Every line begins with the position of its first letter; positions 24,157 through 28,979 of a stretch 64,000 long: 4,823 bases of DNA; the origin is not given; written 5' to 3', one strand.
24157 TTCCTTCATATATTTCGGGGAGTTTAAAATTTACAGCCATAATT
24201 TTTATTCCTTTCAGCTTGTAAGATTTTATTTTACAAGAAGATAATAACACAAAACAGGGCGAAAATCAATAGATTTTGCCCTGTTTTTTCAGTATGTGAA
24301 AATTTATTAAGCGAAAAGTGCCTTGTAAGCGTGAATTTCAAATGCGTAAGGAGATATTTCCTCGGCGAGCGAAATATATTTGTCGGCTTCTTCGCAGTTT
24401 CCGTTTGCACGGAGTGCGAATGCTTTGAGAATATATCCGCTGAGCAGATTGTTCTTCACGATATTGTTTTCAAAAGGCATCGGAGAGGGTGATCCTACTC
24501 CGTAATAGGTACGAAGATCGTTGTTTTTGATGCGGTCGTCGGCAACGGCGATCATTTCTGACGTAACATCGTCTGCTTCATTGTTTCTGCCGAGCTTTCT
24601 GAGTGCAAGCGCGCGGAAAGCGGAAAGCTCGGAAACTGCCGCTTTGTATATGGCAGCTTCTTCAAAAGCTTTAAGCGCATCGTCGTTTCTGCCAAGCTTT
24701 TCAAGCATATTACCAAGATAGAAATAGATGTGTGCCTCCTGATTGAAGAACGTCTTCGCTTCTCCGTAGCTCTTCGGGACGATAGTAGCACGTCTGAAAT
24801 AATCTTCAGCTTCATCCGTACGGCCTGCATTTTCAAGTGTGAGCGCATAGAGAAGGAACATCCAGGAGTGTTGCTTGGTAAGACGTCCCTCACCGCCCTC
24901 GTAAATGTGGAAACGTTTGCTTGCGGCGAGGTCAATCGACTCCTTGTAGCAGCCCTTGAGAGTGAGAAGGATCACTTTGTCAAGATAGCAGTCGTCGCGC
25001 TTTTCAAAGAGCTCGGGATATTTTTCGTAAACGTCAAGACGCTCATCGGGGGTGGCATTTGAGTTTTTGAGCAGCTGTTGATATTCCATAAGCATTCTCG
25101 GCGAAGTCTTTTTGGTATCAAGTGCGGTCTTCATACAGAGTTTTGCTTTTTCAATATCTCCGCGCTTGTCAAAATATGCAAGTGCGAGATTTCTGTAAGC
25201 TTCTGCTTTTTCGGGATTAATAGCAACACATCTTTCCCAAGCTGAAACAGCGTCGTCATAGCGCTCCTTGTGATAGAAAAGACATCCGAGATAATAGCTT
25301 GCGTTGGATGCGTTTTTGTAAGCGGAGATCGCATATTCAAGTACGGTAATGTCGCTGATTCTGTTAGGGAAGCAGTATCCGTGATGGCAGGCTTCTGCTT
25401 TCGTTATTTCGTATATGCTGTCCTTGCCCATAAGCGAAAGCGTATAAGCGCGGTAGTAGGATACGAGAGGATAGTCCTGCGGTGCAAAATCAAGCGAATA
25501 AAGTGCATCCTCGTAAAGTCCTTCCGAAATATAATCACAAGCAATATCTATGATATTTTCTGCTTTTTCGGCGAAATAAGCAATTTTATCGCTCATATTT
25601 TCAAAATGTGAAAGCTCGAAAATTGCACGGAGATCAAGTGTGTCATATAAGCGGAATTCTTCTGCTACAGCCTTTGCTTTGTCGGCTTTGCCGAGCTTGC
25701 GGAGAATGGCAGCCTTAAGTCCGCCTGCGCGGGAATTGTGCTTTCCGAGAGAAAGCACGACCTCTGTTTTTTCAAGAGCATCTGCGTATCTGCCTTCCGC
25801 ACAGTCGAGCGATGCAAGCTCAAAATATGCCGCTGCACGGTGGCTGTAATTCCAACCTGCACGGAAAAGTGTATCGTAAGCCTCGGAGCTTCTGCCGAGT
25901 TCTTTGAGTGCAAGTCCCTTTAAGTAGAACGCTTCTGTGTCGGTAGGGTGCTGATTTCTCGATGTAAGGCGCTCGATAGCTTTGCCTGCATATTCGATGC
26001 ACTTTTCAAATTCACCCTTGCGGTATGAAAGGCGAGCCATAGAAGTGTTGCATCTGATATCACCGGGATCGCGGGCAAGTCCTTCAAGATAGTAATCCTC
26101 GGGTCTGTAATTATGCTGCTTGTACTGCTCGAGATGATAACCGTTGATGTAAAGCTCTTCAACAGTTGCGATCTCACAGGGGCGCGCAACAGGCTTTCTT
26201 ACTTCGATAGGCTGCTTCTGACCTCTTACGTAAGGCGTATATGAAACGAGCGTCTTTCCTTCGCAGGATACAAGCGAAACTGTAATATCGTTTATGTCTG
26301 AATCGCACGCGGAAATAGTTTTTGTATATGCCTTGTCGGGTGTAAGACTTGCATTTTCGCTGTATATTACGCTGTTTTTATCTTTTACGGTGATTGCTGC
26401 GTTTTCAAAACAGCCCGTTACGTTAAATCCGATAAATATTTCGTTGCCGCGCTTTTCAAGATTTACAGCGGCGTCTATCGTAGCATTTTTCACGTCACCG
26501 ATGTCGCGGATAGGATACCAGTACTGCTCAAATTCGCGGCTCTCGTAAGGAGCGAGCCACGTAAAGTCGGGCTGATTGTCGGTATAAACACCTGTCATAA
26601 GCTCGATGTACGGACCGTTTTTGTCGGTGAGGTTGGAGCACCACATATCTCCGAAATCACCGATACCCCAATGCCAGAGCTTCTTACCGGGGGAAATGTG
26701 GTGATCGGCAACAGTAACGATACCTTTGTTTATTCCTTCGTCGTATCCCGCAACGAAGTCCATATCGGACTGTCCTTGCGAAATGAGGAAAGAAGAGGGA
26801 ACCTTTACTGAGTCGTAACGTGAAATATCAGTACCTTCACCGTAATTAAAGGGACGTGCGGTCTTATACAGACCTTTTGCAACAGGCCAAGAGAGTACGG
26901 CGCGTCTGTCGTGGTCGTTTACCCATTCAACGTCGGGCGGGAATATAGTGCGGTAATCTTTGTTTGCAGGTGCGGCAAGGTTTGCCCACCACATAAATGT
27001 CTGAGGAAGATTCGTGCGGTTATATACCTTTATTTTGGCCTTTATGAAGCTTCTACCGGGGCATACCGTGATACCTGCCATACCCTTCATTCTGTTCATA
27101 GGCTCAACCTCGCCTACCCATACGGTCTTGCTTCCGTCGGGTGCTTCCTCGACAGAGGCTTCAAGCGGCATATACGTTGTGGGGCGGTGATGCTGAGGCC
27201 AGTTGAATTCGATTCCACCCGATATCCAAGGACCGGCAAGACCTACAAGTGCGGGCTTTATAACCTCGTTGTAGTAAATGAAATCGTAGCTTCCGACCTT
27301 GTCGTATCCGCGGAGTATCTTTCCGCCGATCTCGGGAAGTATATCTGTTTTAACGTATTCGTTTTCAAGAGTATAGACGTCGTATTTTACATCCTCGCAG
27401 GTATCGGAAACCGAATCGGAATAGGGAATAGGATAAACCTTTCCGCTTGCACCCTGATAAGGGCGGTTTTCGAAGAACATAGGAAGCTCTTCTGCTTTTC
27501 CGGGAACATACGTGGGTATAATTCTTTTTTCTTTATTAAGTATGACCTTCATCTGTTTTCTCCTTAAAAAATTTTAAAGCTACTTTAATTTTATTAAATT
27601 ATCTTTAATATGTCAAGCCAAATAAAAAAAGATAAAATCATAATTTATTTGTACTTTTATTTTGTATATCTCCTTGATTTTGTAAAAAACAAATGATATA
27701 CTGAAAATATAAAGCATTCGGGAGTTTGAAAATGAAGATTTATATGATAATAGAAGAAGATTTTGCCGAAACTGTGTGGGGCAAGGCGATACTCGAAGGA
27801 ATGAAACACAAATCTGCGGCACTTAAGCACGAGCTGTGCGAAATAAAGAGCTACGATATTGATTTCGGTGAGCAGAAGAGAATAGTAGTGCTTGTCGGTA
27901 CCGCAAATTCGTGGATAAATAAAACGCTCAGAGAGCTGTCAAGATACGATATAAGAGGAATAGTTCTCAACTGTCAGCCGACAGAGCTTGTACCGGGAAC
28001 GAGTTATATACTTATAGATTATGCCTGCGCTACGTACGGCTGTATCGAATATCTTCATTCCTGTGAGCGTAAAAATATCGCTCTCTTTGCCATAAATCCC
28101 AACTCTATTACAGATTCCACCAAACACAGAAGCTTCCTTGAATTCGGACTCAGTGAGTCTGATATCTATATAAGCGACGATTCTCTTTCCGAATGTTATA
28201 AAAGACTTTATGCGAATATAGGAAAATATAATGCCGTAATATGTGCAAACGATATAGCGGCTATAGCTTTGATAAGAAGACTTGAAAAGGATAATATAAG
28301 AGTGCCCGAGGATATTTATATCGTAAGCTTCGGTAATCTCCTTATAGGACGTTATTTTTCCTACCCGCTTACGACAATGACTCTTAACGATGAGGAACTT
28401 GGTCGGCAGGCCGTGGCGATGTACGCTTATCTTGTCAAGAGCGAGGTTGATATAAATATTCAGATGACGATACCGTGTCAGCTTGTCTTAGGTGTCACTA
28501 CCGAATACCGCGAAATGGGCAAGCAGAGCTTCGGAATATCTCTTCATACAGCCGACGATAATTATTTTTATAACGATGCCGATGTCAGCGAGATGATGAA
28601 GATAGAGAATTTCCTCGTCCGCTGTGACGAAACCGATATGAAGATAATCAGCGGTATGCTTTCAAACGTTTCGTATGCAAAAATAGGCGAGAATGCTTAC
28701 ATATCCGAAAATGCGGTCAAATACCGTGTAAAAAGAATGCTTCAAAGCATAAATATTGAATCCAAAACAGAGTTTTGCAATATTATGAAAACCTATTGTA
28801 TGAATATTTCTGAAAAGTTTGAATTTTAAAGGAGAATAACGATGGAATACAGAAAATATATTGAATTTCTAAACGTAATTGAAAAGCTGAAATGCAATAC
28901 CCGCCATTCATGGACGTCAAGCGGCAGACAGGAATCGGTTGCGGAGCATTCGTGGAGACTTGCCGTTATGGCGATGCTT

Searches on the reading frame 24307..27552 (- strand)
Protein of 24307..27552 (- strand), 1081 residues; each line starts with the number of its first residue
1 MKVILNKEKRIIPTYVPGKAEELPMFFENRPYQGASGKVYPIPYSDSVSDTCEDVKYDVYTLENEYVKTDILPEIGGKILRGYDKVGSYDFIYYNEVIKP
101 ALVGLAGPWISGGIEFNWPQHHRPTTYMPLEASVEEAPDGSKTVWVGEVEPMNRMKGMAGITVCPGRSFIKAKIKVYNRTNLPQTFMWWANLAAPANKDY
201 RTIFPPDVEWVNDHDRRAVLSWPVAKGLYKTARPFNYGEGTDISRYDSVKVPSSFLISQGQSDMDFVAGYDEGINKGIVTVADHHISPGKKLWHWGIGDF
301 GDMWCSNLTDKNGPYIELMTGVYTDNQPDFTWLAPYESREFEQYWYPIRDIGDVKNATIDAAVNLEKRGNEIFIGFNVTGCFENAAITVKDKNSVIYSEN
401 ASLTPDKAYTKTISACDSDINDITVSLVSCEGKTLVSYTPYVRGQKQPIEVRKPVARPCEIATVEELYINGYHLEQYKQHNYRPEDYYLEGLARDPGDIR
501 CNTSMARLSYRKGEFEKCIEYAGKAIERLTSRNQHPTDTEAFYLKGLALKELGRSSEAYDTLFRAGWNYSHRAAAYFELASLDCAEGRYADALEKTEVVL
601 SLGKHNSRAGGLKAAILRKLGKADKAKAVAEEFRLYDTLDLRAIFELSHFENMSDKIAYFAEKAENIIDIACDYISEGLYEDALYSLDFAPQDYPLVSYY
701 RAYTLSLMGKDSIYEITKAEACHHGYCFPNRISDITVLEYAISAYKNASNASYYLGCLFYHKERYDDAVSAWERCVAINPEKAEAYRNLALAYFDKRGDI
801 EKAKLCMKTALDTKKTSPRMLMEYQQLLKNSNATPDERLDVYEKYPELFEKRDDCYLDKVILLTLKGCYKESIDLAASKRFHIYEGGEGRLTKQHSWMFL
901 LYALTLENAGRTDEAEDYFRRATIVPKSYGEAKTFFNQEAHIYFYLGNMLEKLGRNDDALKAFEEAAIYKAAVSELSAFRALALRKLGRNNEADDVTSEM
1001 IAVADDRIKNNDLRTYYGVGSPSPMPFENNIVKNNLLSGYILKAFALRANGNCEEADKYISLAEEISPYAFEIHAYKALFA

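Call 70: search_protein_families(library=pfam, proteins=[window:24307-27552:-], max_evalue=0.00001)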
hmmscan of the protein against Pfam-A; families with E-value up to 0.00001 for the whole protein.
window:24307-27552:- (1081 aa): 11 families
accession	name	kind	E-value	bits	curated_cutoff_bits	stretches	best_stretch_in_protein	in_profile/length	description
PF17128.10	DUF5107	-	3.3e-47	161.4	24.4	1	38-348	5-310/310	Domain of unknown function (DUF5107)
PF07719.23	TPR_2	-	1.4e-18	65.8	27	0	751-781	3-33/34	Tetratricopeptide repeat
PF13424.12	TPR_12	-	1.2e-13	51.5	30.1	0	899-966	6-71/77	Tetratricopeptide repeat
PF14559.12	TPR_19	-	4e-13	49.9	25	0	763-822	5-63/68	Tetratricopeptide repeat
PF00515.34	TPR_1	-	2.6e-12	46.4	27.8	0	751-781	3-33/34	Tetratricopeptide repeat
PF13431.12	TPR_17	-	1.3e-11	44.3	24.4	0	772-803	2-32/34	Tetratricopeptide repeat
PF13181.12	TPR_8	-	1.3e-11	44.1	25.7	0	940-966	1-27/34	Tetratricopeptide repeat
PF13428.12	TPR_14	-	3.2e-11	43.2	23.5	0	899-926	4-32/44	Tetratricopeptide repeat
PF13432.12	TPR_16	-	4.1e-09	37.2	32.7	0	755-803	3-50/65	Tetratricopeptide repeat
PF13414.12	TPR_11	-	1.9e-06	27.9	26.8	1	758-795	3-40/42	TPR repeat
PF13174.12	TPR_6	-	5.3e-06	27.2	26.3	0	751-780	2-31/33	Tetratricopeptide repeat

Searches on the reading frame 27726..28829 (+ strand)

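Call 70: search_protein_families(library=pfam, proteins=[window:27726-28829:+], max_evalue=0.00001)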
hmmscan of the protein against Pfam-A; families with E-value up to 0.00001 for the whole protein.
window:27726-28829:+ (367 aa): 2 families
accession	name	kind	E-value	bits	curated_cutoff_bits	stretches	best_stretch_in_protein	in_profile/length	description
PF13377.12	Peripla_BP_3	-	1.5e-16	61.3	26.5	1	168-259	76-167/167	Periplasmic binding protein-like domain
PF00532.27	Peripla_BP_1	-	5e-06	26.6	22.2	1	54-253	61-277/281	Periplasmic binding proteins and sugar binding domain of LacI family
